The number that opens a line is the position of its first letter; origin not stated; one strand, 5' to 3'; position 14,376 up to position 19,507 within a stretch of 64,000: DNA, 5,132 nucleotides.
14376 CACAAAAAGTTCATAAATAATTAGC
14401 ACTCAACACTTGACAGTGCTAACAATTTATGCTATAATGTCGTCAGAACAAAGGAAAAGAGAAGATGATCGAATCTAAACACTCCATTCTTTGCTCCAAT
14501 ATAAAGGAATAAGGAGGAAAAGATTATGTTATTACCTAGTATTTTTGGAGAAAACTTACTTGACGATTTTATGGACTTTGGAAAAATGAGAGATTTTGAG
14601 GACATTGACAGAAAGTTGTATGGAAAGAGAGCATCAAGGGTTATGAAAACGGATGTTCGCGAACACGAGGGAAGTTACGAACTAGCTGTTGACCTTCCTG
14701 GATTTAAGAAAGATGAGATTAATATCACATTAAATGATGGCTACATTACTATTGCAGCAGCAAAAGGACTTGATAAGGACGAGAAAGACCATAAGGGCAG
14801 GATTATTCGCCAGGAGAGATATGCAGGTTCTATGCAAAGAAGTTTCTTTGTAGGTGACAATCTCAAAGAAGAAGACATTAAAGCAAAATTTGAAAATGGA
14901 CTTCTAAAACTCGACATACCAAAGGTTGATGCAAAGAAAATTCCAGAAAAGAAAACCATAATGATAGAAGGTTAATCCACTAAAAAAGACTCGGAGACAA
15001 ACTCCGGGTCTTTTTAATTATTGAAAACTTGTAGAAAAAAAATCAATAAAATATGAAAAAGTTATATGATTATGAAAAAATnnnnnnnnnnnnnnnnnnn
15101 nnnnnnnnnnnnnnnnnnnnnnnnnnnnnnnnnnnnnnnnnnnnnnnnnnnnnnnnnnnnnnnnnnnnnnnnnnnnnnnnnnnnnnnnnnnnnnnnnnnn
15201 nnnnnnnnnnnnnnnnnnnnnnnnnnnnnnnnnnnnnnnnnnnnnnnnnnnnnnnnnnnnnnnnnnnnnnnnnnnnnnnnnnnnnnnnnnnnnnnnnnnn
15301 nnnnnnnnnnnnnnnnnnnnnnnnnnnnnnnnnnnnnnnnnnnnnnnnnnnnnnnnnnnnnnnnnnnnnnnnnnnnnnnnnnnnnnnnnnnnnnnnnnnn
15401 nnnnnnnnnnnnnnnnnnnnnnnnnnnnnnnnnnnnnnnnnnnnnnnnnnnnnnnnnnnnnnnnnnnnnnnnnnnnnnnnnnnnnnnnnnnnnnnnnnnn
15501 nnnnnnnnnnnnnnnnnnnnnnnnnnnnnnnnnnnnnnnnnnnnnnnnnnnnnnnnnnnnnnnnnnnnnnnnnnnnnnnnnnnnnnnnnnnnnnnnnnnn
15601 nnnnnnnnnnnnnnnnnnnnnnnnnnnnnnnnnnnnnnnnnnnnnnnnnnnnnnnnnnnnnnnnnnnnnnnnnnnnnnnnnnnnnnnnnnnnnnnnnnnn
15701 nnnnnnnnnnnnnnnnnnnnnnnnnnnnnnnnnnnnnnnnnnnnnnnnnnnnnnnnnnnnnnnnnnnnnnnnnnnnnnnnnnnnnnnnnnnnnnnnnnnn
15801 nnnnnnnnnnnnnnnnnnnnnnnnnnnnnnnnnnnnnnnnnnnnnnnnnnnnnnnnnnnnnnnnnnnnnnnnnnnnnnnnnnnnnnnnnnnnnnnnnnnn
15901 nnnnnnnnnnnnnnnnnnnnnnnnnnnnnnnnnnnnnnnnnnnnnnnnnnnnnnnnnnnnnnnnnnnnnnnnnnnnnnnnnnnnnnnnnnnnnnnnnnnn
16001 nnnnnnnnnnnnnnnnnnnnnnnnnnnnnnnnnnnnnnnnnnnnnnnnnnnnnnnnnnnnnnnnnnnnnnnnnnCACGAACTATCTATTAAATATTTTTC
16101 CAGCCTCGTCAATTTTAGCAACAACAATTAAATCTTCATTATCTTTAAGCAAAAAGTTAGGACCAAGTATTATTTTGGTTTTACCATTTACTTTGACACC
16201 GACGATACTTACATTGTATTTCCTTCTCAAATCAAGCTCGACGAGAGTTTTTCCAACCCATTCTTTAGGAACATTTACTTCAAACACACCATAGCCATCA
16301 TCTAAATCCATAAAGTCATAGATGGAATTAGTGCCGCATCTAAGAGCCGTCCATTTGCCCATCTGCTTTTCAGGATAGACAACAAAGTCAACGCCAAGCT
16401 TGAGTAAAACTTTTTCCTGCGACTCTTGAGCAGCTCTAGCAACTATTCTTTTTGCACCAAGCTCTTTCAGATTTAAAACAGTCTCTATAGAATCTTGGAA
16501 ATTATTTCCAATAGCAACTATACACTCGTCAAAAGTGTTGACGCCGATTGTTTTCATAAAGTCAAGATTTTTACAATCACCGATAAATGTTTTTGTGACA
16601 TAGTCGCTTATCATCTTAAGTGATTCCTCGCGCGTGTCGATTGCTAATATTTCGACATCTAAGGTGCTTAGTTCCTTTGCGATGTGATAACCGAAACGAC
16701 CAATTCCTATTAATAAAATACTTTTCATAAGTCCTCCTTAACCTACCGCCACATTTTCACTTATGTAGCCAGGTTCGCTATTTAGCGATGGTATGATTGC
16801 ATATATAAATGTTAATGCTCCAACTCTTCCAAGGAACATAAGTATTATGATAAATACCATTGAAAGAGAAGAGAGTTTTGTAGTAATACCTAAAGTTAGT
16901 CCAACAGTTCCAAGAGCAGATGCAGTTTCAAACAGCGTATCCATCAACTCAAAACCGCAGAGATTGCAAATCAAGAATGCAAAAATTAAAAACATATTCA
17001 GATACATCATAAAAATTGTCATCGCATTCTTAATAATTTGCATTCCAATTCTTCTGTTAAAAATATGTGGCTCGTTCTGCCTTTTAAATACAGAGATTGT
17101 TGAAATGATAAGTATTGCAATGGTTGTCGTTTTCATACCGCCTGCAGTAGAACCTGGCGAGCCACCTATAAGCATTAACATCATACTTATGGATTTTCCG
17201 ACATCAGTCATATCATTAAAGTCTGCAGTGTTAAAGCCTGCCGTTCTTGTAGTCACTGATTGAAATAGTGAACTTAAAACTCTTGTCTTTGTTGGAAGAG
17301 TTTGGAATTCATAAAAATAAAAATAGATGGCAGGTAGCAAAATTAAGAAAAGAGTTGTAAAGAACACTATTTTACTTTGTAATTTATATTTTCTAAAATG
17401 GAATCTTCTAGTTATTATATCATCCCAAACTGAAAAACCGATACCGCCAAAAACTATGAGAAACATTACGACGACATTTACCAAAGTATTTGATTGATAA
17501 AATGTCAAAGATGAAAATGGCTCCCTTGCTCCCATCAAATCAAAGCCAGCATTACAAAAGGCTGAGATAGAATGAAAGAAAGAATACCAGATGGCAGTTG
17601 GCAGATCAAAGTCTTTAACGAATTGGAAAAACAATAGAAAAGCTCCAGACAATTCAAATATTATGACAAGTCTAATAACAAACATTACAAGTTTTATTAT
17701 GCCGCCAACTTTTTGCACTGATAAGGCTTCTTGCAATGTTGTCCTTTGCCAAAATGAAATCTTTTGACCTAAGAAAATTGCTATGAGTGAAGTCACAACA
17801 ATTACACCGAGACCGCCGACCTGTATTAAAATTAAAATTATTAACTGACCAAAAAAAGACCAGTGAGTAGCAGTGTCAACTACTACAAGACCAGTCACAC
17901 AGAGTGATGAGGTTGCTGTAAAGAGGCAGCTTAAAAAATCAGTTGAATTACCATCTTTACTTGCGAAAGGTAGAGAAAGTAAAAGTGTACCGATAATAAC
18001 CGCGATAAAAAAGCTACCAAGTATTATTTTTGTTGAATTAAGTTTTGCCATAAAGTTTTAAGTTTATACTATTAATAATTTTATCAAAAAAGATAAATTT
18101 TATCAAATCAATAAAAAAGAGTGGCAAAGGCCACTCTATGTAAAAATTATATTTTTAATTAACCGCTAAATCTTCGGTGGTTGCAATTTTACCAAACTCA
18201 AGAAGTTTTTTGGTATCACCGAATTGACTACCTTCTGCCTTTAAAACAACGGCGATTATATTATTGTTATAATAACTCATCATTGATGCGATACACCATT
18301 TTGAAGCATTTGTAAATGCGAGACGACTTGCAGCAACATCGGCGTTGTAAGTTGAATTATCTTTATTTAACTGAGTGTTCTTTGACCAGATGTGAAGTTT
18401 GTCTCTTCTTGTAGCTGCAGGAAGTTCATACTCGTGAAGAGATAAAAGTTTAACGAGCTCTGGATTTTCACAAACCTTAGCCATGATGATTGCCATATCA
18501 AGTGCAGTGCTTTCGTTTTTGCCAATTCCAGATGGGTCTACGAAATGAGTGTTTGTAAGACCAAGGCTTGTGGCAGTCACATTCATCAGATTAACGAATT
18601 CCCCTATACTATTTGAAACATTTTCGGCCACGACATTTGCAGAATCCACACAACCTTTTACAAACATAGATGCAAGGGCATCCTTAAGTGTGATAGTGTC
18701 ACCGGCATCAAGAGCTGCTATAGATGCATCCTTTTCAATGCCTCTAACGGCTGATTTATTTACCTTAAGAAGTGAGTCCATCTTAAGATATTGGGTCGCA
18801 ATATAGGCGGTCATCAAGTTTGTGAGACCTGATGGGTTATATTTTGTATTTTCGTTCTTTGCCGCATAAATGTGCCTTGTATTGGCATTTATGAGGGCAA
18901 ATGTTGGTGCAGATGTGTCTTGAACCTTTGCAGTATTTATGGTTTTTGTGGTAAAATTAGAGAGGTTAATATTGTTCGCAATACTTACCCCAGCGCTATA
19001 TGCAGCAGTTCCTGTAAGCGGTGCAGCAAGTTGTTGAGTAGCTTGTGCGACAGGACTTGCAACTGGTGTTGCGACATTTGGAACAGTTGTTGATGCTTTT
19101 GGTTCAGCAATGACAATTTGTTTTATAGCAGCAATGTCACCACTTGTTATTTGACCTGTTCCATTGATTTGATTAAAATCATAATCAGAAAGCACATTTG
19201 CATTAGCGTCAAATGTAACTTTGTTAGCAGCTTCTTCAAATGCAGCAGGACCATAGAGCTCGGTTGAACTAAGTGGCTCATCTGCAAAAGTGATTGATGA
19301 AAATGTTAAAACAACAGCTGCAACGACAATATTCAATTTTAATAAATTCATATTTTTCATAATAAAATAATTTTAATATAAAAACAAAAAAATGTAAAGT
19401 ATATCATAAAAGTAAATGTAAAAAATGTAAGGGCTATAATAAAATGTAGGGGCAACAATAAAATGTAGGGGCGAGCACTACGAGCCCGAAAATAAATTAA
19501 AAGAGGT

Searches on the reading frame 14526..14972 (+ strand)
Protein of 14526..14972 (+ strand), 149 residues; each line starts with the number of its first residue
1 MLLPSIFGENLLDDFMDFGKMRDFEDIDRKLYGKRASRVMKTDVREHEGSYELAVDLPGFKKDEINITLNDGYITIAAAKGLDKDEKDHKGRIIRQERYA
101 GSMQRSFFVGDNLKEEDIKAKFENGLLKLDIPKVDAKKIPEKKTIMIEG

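Call 78: search_protein_families(library=pfam, proteins=[window:14526-14972:+], max_evalue=0.00001)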
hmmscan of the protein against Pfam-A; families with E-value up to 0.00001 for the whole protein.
window:14526-14972:+ (149 aa): 1 family
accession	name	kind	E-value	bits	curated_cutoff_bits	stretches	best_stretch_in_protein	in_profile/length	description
PF00011.27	HSP20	-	4.1e-22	78.6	20.8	1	43-147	1-101/102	Hsp20/alpha crystallin family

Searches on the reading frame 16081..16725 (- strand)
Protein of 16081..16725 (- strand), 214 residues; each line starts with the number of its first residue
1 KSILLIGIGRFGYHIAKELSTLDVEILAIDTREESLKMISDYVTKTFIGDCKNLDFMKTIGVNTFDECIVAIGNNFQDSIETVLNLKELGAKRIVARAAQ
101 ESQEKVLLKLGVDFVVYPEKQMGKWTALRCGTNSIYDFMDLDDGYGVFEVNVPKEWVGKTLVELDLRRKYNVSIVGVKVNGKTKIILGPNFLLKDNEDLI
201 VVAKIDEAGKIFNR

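Call 78: search_protein_families(library=pfam, proteins=[window:16081-16725:-], max_evalue=0.00001)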
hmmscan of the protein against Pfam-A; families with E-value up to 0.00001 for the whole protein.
window:16081-16725:- (214 aa): 2 families
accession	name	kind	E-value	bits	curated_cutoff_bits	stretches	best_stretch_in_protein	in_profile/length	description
PF02254.24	TrkA_N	-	5.7e-25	88.3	23.8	1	3-118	1-116/116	TrkA-N domain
PF02080.26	TrkA_C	-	1.3e-10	41.5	27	1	148-212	2-67/71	TrkA-C domain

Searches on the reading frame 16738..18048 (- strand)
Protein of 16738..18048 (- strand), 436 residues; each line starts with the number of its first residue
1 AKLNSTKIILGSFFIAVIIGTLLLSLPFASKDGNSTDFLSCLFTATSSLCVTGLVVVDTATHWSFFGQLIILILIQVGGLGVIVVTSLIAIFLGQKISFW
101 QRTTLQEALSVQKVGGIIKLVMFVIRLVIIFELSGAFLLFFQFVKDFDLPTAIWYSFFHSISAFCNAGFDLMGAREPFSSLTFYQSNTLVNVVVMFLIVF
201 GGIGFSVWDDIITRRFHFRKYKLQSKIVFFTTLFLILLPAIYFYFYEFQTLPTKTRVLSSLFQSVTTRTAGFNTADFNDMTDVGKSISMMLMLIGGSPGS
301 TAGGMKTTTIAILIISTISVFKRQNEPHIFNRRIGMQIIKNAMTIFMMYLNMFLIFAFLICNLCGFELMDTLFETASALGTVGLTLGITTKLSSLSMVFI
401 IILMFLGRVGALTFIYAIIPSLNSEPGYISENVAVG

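Call 78: search_protein_families(library=pfam, proteins=[window:16738-18048:-], max_evalue=0.00001)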
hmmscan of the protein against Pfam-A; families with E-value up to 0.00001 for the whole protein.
window:16738-18048:- (436 aa): 1 family
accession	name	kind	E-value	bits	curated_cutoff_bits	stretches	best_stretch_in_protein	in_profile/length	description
PF02386.22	TrkH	-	1.2e-65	222.3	27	1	14-419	43-491/502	Cation transport protein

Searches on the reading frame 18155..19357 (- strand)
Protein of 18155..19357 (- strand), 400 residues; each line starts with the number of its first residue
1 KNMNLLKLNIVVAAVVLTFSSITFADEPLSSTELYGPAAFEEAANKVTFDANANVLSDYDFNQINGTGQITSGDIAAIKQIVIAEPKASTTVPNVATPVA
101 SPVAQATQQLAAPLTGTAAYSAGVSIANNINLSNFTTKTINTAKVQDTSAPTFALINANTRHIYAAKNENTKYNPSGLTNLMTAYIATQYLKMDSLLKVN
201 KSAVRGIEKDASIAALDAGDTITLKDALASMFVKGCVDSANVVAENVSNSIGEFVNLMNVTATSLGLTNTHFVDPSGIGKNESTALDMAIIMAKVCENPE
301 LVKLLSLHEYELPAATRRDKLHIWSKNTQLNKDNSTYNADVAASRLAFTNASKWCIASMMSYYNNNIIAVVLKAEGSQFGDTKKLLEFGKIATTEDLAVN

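Call 78: search_protein_families(library=pfam, proteins=[window:18155-19357:-], max_evalue=0.00001)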
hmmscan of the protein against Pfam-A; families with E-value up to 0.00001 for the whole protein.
window:18155-19357:- (400 aa): 1 family
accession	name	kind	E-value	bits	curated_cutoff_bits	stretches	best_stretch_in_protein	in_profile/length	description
PF00768.25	Peptidase_S11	-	2.2e-28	99.8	27.6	1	142-375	4-238/239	D-alanyl-D-alanine carboxypeptidase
